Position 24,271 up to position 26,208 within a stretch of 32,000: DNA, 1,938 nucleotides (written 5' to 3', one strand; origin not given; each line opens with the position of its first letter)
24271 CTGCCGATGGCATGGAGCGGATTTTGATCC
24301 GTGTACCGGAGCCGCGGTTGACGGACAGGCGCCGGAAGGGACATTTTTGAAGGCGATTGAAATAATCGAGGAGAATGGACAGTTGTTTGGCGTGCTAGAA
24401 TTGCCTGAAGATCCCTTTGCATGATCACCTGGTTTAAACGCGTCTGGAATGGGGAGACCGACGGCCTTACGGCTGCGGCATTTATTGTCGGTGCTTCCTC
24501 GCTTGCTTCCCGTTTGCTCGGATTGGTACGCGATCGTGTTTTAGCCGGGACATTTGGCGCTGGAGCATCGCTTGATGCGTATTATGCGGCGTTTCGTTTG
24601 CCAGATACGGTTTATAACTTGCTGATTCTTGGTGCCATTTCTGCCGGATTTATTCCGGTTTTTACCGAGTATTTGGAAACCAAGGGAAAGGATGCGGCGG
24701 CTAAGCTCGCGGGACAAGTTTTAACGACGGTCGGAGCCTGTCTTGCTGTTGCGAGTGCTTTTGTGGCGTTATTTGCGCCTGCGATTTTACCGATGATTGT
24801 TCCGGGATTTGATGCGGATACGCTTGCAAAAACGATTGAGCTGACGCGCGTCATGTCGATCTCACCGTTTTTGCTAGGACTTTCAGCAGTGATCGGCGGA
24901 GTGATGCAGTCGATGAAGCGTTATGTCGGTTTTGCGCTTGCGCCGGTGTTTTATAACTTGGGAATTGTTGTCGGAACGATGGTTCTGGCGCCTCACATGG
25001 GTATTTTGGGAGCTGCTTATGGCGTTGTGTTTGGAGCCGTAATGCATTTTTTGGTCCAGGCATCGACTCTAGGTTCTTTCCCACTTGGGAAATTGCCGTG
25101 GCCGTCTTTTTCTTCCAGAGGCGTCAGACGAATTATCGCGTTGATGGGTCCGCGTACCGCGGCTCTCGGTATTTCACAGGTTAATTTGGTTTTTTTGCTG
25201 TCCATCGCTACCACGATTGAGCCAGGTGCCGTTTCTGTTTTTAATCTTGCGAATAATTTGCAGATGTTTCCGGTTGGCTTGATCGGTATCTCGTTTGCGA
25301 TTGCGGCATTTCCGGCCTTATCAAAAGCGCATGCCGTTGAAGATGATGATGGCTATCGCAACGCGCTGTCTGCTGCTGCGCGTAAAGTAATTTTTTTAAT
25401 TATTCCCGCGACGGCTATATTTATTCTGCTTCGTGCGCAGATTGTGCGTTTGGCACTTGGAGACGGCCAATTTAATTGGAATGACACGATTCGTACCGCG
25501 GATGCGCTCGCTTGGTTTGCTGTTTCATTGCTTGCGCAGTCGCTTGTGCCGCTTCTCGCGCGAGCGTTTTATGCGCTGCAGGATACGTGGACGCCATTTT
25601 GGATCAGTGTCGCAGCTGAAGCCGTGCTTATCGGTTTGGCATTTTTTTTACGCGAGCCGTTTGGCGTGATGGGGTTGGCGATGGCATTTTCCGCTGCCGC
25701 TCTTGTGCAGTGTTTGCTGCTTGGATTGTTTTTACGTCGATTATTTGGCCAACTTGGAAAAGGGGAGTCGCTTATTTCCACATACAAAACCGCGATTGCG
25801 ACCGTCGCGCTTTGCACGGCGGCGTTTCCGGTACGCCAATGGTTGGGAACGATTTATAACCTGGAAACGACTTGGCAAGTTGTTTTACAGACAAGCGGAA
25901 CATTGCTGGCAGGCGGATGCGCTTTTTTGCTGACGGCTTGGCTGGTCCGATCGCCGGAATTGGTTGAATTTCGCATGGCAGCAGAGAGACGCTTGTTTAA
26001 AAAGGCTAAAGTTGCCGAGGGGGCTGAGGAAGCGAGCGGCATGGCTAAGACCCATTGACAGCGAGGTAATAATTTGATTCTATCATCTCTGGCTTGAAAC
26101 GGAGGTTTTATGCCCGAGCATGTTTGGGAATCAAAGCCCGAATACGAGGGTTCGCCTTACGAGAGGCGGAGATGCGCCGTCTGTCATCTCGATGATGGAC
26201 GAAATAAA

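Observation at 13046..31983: Six compact GC-rich, SD-bearing orphan cassettes scattered through an SD-poor, lower-GC housekeeping backbone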

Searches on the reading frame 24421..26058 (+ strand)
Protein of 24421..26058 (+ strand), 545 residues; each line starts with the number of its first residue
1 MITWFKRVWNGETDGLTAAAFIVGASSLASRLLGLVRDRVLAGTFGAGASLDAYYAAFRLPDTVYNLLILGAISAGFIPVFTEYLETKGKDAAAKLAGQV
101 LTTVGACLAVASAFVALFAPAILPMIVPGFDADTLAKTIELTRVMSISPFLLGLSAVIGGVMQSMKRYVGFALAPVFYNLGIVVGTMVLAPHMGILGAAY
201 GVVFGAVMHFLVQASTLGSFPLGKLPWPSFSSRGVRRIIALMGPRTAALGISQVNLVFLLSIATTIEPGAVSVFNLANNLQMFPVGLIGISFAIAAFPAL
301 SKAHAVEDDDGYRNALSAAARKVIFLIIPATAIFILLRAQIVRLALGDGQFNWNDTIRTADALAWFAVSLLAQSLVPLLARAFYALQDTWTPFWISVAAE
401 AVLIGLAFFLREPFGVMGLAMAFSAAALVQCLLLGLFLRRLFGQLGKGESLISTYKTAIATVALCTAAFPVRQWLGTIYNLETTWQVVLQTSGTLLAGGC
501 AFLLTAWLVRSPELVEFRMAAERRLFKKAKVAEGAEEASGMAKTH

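Call 5: search_protein_families(library=pfam, proteins=[window:24421-26058:+], max_evalue=0.001)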
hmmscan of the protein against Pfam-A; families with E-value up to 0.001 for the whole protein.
window:24421-26058:+ (545 aa): 2 families
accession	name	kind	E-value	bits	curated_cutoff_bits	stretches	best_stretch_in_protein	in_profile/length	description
PF03023.19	MurJ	-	9.2e-91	305.1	27.4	1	42-468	2-429/451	Lipid II flippase MurJ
PF13440.11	Polysacc_synt_3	-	1.8e-09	37.7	23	1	103-348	49-286/293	Polysaccharide biosynthesis protein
